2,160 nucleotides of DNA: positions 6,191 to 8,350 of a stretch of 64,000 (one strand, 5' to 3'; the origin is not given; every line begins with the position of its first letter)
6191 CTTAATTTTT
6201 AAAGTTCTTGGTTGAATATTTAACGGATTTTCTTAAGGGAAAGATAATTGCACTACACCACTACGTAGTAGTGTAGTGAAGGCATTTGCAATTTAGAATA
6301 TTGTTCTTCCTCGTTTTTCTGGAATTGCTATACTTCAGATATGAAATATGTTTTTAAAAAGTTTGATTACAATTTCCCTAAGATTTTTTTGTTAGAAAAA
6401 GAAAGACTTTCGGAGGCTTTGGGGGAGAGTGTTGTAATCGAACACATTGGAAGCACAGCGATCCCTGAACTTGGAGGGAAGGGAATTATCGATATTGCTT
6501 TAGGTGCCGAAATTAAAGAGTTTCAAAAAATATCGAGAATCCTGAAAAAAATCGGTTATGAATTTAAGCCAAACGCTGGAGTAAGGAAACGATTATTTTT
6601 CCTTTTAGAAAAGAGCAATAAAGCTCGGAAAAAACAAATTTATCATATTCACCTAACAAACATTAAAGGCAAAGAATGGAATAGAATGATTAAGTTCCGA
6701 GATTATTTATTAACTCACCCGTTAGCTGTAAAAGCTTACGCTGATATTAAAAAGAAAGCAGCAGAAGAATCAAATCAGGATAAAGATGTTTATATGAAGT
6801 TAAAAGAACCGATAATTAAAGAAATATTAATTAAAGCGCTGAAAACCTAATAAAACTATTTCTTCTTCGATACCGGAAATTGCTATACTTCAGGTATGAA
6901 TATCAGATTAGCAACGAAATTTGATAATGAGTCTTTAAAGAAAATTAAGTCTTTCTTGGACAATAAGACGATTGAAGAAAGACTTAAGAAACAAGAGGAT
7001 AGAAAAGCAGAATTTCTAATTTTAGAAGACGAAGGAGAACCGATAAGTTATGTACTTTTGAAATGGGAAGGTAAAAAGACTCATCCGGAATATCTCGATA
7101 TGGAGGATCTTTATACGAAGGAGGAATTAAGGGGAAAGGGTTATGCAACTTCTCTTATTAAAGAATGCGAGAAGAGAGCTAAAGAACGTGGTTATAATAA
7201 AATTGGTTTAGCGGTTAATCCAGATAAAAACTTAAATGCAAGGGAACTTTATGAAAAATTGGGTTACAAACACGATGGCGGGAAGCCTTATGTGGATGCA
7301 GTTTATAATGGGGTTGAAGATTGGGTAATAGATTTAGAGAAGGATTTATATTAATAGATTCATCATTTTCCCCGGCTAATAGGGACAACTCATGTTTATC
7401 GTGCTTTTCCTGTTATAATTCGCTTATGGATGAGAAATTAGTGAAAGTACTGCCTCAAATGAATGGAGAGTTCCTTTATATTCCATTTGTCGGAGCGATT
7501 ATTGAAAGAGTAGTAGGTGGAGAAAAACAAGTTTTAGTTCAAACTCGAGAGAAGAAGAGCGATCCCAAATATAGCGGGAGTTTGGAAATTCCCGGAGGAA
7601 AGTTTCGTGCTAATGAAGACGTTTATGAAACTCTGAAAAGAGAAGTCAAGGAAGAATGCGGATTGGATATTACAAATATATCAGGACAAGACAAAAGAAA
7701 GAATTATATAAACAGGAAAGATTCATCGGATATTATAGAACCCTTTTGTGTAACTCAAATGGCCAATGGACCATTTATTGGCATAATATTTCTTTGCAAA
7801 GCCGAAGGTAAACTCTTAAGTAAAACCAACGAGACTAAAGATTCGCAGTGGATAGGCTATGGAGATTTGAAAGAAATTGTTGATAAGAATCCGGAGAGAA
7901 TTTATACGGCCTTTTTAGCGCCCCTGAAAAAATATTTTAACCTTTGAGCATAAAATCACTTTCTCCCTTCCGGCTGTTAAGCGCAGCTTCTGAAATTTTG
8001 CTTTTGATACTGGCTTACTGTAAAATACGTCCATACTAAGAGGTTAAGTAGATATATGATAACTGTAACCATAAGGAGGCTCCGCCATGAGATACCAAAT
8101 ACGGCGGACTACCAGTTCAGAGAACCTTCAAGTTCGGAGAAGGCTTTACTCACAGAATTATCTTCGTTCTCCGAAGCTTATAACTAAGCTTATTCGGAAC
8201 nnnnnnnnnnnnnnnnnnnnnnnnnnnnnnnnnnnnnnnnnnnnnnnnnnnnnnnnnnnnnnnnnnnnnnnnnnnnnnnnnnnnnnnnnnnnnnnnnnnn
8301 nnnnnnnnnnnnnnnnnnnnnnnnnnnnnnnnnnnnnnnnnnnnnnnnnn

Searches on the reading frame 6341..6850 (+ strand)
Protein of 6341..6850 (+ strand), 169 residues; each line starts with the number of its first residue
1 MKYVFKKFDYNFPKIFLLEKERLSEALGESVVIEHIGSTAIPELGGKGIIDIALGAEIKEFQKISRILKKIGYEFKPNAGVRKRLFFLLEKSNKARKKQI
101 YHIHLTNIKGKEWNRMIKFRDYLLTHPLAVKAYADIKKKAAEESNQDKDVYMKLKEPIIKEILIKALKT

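Call 3: search_protein_families(library=pfam, proteins=[window:6341-6850:+], max_evalue=0.01)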
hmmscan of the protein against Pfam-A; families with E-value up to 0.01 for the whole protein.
window:6341-6850:+ (169 aa): 1 family
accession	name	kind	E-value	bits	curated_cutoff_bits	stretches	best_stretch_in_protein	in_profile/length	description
PF04229.20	GrpB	-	6e-36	124.5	25.5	1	7-163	6-157/159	GrpB protein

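Call 4: search_protein_families(library=ncbifam, proteins=[window:6341-6850:+], max_evalue=0.01)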
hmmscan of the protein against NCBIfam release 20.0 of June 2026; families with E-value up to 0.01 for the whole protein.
window:6341-6850:+ (169 aa): 1 family
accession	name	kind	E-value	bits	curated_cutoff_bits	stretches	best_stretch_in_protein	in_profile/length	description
NF002879.0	PRK03333.1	equivalog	2.1e-14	53.3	215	1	21-166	230-384/395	dephospho-CoA kinase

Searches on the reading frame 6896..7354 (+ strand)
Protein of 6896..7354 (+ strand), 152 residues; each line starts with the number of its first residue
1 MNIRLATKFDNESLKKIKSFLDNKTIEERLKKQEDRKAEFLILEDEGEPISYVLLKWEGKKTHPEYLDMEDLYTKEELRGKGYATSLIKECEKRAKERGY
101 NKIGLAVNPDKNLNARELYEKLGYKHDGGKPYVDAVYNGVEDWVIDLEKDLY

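Call 3: search_protein_families(library=pfam, proteins=[window:6896-7354:+], max_evalue=0.01)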
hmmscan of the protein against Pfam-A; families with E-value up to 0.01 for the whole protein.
window:6896-7354:+ (152 aa): 6 families
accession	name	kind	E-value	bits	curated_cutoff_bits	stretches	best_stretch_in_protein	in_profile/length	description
PF00583.31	Acetyltransf_1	-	8.3e-20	71.6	20.7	1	31-124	26-116/116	Acetyltransferase (GNAT) family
PF13508.13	Acetyltransf_7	-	4.7e-14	53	27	1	38-125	3-83/84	Acetyltransferase (GNAT) domain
PF13673.13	Acetyltransf_10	-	6.1e-14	52.5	23.6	1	7-128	3-111/128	Acetyltransferase (GNAT) domain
PF08445.16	FR47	-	6.6e-09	36.1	22.1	1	68-127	23-80/86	FR47-like protein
PF13302.13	Acetyltransf_3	-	6.1e-05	24.2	25.4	1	20-125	40-138/138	Acetyltransferase (GNAT) domain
PF14542.12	Acetyltransf_CG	-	0.00035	21.1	30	1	61-100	19-58/80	GCN5-related N-acetyl-transferase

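Call 4: search_protein_families(library=ncbifam, proteins=[window:6896-7354:+], max_evalue=0.01)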
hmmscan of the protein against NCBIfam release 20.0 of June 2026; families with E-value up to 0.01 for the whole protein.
window:6896-7354:+ (152 aa): 17 families
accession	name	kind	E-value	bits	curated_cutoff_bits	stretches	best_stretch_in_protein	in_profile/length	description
NF002959.0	PRK03624.1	equivalog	4e-11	42.8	124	1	31-127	42-132/147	GNAT family acetyltransferase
TIGR01575.1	rimI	equivalog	2.3e-10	40.7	86.4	1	23-127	17-115/132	ribosomal protein S18-alanine N-acetyltransferase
NF040503.1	resist_ArsN1a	equivalog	1.1e-07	31.7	170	1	23-128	34-137/159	arsinothricin resistance N-acetyltransferase ArsN1 family A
NF053587.1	SpmdActasePaiA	equivalog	1.2e-07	31.7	250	1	10-130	30-153/172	spermidine/spermine N(1)-acetyltransferase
NF043067.1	AAC_6p_group_E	equivalog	1.2e-06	28.5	140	1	36-125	37-128/140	aminoglycoside 6'-N-acetyltransferase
NF033083.0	AAC_3_I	equivalog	9.4e-06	25.9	200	1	50-127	64-137/145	AAC(3)-I family aminoglycoside N-acetyltransferase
TIGR01211.1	ELP3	subfamily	2.2e-05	23.1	350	1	75-132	466-517/522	tRNA uridine(34) 5-carboxymethylaminomethyl modification radical SAM/GNAT enzyme Elp3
NF000115.2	AAC_6p_Iad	exception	0.00022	21.4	275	1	27-122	33-129/144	aminoglycoside N-acetyltransferase AAC(6')-Iad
NF000486.1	AAC_6p_Ip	exception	0.0003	20.8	390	1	54-112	43-100/173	aminoglycoside 6'-N-acetyltransferase AAC(6')-Ip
NF041716.1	HxA_phane_GNAT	equivalog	0.00033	20.6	250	1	39-130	53-146/152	cyclophane-containing RiPP N-acetyltransferase HaaN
TIGR03827.1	GNAT_ablB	equivalog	0.00043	19.8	205.1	1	37-128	157-244/266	putative beta-lysine N-acetyltransferase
NF049894.1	CG3035_N_ac_Glu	equivalog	0.0024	17.2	280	1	70-133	236-298/300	N-acetylglutamate synthase, CG3035 family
NF007807.0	PRK10514.1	equivalog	0.0042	17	134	1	24-129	37-127/147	acetyltransferase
NF000021.4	AAC_6p_Serra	exception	0.0045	16.7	310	1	69-125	78-133/146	aminoglycoside 6'-N-acetyltransferase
NF000358.1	sat2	exception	0.0066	16.3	360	1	58-128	75-144/174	streptothricin N-acetyltransferase Sat2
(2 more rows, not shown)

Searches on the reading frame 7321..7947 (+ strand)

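Call 3: search_protein_families(library=pfam, proteins=[window:7321-7947:+], max_evalue=0.01)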
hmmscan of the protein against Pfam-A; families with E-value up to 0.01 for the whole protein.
window:7321-7947:+ (208 aa): 2 families
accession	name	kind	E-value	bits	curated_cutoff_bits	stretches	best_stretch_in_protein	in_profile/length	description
PF00293.34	NUDIX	-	1.4e-12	48.2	21.1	1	64-192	10-128/134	NUDIX domain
PF22327.2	Nudt16-like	-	0.0027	18.1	27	1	83-149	30-97/161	U8 snoRNA-decapping enzyme-like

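Call 4: search_protein_families(library=ncbifam, proteins=[window:7321-7947:+], max_evalue=0.01)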
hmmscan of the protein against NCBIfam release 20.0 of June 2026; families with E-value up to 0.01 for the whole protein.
window:7321-7947:+ (208 aa): 10 families
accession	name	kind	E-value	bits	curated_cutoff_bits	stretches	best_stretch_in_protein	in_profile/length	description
NF006530.0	PRK08999.1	equivalog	1.3e-08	34.3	245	1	64-120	13-67/315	Nudix family hydrolase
NF008044.0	PRK10776.1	equivalog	2.1e-06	27.6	148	1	69-127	16-72/130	8-oxo-dGTP diphosphatase MutT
TIGR00586.1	mutt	equivalog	2.2e-06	27.7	97.9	1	69-121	17-67/129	8-oxo-dGTP diphosphatase MutT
NF007834.0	PRK10546.1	equivalog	1.2e-05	25.2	156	1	55-118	5-62/135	pyrimidine (deoxy)nucleoside triphosphate diphosphatase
TIGR02705.1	nudix_YtkD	equivalog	0.00043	19.9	154.4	1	87-120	46-79/156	RNA deprotection pyrophosphohydrolase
NF011922.0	PRK15393.1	equivalog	0.00093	18.9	152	1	65-131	46-110/182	NUDIX hydrolase YfcD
NF012016.0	PRK15472.1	equivalog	0.0012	18.5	95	1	83-185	28-124/141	nucleoside triphosphatase NudI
NF003790.0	PRK05379.2-2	equivalog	0.0044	16.1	403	1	55-120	214-276/354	bifunctional nicotinamide mononucleotide adenylyltransferase/ADP-ribose pyrophosphatase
NF003791.0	PRK05379.2-3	equivalog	0.0057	15.9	409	1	63-118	207-259/340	bifunctional nicotinamide-nucleotide adenylyltransferase/Nudix hydroxylase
NF001937.0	PRK00714.1-4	equivalog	0.009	15.6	139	0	87-133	32-78/161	RNA pyrophosphohydrolase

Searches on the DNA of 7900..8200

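Call 97: search_rna_families(source=window, start=7900, end=8200, threshold=evalue, max_evalue=1)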
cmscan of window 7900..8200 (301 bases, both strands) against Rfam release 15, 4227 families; matches with E-value up to 1: 0.
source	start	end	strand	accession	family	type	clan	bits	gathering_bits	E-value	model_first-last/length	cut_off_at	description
